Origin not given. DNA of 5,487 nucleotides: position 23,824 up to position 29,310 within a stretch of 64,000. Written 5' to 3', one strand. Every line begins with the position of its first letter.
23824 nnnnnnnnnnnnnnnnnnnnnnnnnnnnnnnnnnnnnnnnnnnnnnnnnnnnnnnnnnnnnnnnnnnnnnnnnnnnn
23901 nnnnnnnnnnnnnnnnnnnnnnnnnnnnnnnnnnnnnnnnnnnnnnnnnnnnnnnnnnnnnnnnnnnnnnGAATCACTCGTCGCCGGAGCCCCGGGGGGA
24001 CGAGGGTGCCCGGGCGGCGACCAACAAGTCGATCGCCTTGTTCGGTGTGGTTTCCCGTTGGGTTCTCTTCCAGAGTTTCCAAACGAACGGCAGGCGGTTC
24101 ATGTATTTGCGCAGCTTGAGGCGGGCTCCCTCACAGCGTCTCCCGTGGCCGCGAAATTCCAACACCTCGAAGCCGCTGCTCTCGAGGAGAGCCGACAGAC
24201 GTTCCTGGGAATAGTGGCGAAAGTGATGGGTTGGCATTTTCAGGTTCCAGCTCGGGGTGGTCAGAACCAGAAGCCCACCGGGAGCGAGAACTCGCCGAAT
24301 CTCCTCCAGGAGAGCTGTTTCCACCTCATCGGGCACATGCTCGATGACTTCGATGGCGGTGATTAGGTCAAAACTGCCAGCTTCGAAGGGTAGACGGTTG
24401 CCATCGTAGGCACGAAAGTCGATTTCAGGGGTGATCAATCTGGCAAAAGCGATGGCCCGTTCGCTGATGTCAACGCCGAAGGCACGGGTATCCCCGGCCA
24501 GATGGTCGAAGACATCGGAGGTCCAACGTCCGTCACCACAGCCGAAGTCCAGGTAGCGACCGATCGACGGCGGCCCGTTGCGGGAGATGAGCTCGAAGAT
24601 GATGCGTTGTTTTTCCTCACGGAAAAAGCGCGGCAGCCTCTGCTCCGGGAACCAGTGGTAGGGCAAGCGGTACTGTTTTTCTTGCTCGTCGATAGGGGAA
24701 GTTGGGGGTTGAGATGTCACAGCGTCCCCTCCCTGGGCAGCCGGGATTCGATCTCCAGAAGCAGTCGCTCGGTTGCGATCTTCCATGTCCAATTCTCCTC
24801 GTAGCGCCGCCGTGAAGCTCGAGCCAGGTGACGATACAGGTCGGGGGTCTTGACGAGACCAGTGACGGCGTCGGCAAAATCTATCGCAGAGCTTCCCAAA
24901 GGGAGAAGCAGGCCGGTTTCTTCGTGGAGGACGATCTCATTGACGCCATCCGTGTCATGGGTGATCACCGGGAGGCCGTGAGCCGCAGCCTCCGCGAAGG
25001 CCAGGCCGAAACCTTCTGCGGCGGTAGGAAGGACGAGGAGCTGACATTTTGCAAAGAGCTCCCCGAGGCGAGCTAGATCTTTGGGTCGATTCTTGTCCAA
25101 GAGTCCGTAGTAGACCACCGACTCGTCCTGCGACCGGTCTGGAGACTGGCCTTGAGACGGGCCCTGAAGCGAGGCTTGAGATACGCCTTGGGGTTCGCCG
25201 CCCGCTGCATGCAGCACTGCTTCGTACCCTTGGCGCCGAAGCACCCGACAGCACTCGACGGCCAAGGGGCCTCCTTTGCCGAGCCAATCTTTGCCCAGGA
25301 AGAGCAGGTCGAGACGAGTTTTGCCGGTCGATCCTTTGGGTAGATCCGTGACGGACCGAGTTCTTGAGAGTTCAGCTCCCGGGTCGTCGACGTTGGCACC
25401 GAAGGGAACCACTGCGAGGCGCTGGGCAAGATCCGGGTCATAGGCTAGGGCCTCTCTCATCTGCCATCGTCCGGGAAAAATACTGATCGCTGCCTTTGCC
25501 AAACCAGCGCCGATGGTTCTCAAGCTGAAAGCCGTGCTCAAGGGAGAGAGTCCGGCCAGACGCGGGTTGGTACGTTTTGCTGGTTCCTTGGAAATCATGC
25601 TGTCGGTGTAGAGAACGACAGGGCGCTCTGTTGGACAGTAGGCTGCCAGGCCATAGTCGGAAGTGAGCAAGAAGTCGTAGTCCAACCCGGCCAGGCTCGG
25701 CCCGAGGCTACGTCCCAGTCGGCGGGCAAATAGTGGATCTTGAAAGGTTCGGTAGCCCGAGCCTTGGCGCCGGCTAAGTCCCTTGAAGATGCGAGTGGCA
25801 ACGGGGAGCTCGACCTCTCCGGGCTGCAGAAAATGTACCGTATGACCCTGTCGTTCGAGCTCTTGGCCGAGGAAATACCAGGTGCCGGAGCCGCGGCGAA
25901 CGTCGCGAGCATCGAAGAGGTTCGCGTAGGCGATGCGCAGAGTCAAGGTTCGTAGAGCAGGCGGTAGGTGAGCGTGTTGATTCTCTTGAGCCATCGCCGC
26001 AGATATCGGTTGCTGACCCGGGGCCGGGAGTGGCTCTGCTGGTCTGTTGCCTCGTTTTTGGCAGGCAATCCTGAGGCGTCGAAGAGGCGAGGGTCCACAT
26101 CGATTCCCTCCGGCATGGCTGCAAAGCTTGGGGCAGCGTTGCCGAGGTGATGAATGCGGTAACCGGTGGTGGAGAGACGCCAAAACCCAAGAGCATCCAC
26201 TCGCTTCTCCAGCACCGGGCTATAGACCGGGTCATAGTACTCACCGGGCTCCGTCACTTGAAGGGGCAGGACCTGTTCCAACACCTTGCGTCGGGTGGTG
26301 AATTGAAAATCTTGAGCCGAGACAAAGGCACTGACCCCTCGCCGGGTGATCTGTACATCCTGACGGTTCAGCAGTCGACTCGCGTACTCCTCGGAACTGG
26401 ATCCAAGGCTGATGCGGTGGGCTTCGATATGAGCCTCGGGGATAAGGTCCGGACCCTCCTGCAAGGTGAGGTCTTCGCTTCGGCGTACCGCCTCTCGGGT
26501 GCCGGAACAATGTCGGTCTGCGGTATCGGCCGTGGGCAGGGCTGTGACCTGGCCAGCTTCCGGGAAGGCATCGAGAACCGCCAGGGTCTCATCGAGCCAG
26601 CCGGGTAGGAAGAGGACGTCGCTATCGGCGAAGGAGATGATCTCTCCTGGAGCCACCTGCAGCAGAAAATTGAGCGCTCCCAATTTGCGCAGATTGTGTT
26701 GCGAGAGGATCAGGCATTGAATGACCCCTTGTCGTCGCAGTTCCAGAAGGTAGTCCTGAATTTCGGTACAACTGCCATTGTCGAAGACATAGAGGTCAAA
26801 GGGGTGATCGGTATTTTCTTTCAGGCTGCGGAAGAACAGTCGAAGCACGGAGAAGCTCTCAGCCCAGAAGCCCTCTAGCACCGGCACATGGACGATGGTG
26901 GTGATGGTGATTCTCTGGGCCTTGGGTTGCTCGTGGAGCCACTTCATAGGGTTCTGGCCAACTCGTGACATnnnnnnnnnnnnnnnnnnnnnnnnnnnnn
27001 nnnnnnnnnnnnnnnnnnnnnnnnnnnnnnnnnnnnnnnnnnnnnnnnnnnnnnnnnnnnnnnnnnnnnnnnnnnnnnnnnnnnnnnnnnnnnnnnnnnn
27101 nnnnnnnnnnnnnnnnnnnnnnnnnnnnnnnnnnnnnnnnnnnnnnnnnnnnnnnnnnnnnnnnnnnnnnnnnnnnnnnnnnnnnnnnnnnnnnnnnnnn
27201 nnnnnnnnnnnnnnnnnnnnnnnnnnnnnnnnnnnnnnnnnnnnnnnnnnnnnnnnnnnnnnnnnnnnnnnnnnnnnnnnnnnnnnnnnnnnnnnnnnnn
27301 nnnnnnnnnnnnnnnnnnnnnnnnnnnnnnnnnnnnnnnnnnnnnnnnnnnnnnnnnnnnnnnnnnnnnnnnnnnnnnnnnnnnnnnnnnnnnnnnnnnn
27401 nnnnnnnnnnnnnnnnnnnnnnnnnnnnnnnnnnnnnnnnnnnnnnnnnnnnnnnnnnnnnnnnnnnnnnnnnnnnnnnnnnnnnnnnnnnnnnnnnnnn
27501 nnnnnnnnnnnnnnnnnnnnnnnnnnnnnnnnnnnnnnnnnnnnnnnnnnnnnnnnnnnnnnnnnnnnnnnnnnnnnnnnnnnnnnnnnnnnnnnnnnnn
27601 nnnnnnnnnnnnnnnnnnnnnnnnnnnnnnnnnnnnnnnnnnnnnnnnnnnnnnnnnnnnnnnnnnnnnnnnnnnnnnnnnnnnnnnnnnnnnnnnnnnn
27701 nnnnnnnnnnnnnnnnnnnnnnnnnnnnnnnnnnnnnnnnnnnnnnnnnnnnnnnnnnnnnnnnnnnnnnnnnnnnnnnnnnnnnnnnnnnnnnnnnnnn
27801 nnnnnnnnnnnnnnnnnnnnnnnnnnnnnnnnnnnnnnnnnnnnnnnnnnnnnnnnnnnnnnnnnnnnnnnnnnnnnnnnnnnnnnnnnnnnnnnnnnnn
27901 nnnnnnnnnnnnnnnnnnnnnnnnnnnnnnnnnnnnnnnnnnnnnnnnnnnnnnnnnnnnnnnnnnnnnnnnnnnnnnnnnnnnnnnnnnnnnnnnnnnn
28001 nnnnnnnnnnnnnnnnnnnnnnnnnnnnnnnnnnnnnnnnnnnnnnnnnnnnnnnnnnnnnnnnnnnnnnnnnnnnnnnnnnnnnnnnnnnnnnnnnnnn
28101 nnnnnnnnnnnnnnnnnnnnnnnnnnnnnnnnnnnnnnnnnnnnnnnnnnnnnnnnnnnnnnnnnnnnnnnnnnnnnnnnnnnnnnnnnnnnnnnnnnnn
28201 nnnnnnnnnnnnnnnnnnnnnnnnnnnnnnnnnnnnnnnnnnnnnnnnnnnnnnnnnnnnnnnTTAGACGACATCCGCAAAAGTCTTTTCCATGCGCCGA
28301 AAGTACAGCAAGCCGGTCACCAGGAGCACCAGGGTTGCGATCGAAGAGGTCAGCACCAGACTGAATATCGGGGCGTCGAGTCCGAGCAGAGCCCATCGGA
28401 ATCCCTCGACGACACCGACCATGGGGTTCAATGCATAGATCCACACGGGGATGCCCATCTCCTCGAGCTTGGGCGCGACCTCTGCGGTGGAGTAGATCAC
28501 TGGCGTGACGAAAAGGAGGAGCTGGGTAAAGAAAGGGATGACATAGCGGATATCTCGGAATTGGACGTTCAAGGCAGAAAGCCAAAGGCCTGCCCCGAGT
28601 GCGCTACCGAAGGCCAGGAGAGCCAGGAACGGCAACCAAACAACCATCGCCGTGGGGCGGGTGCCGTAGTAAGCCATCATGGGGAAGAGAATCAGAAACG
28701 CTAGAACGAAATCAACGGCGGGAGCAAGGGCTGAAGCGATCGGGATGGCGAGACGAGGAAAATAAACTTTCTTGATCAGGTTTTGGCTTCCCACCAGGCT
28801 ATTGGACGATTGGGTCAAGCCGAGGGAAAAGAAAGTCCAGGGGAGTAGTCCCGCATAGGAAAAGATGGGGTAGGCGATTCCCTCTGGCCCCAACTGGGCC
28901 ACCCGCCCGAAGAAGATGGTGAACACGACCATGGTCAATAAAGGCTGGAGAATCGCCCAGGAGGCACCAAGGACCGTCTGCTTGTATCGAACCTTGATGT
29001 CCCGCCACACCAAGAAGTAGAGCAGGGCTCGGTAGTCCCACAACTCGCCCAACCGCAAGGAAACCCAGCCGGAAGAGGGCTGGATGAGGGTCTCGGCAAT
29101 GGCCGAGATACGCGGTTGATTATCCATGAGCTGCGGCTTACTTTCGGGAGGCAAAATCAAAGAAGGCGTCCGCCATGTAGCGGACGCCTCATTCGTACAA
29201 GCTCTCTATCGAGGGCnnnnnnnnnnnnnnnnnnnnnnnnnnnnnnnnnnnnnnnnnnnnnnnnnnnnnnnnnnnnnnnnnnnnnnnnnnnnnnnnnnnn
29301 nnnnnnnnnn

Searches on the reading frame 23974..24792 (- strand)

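Call 3: search_protein_families(library=pfam, proteins=[window:23974-24792:-], max_evalue=0.01)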
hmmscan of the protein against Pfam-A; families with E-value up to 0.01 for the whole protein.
window:23974-24792:- (272 aa): 12 families
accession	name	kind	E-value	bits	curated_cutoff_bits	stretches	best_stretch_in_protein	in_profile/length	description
PF13489.12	Methyltransf_23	-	2.2e-22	80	27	1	57-212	1-163/164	Methyltransferase domain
PF13649.12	Methyltransf_25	-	5.9e-21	75.4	27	1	81-173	2-97/97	Methyltransferase domain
PF08241.18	Methyltransf_11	-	4.8e-20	72.4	21.2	1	81-177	1-95/95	Methyltransferase domain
PF13847.12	Methyltransf_31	-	4.4e-17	62.6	27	1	79-184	6-119/145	Methyltransferase domain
PF08242.18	Methyltransf_12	-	6.3e-17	62.5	30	1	81-175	1-98/98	Methyltransferase domain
PF01209.24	Ubie_methyltran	-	3.1e-10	40.3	20.1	1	79-196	50-171/233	ubiE/COQ5 methyltransferase family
PF03141.22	Methyltransf_29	-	1.7e-05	24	23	1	77-211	118-249/506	Putative S-adenosyl-L-methionine-dependent methyltransferase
PF05175.20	MTS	-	0.0036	17.4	23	1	77-179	32-140/170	Methyltransferase small domain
PF20922.3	Anamorsin_N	-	0.0042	17.2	27.1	1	136-208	47-116/163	Anamorsin, N-terminal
PF05219.18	DREV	-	0.0045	16.6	26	1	78-207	96-214/265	DREV methyltransferase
PF02353.26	CMAS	-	0.0049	16.6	27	1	80-179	66-166/273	Mycolic acid cyclopropane synthetase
PF01739.24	CheR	-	0.0097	15.8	27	0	115-178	111-174/195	CheR methyltransferase, SAM binding domain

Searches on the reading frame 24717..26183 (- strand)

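Call 3: search_protein_families(library=pfam, proteins=[window:24717-26183:-], max_evalue=0.01)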
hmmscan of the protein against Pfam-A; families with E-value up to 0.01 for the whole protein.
window:24717-26183:- (488 aa): 5 families
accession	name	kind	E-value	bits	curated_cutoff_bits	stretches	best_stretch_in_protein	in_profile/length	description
PF00534.26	Glycos_transf_1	-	3.3e-17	63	26.4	1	293-459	18-171/172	Glycosyl transferases group 1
PF13692.12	Glyco_trans_1_4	-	4.1e-17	63.2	27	1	293-444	4-140/142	Glycosyl transferases group 1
PF20706.3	GT4-conflict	-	1.8e-10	40.8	26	1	287-474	194-385/385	Family 4 Glycosyltransferase in conflict systems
PF13524.12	Glyco_trans_1_2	-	2.6e-05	24.6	25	1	396-470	67-138/144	Glycosyl transferase-like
PF13439.12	Glyco_transf_4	-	0.0001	22.8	28.5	1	105-266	11-169/170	Glycosyltransferase Family 4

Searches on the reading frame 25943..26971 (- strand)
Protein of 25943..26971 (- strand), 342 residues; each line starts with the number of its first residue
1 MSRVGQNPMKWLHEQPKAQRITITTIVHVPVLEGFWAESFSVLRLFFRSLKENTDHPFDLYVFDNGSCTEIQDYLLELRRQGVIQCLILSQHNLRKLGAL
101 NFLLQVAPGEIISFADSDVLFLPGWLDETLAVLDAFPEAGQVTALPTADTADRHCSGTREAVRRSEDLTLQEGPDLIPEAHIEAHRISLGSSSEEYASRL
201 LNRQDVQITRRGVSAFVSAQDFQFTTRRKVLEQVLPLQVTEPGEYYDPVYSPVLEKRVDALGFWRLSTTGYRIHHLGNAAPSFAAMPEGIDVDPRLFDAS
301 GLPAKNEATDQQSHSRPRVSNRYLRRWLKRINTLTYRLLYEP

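Call 6: search_protein_families(library=pfam, proteins=[window:25943-26971:-], max_evalue=0.0001)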
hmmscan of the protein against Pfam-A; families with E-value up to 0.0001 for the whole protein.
window:25943-26971:- (342 aa): 1 family
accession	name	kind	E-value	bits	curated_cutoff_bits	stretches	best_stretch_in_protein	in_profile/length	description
PF00535.33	Glycos_transf_2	-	1.3e-11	45.1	23.3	1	41-159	11-129/168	Glycosyl transferase family 2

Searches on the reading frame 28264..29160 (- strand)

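Call 6: search_protein_families(library=pfam, proteins=[window:28264-29160:-], max_evalue=0.0001)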
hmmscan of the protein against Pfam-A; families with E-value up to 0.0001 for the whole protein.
window:28264-29160:- (298 aa): 1 family
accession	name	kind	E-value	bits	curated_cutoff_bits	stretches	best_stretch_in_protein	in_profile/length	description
PF01061.29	ABC2_membrane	-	1.4e-15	57.8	26.9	1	47-258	3-210/211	ABC-2 type transporter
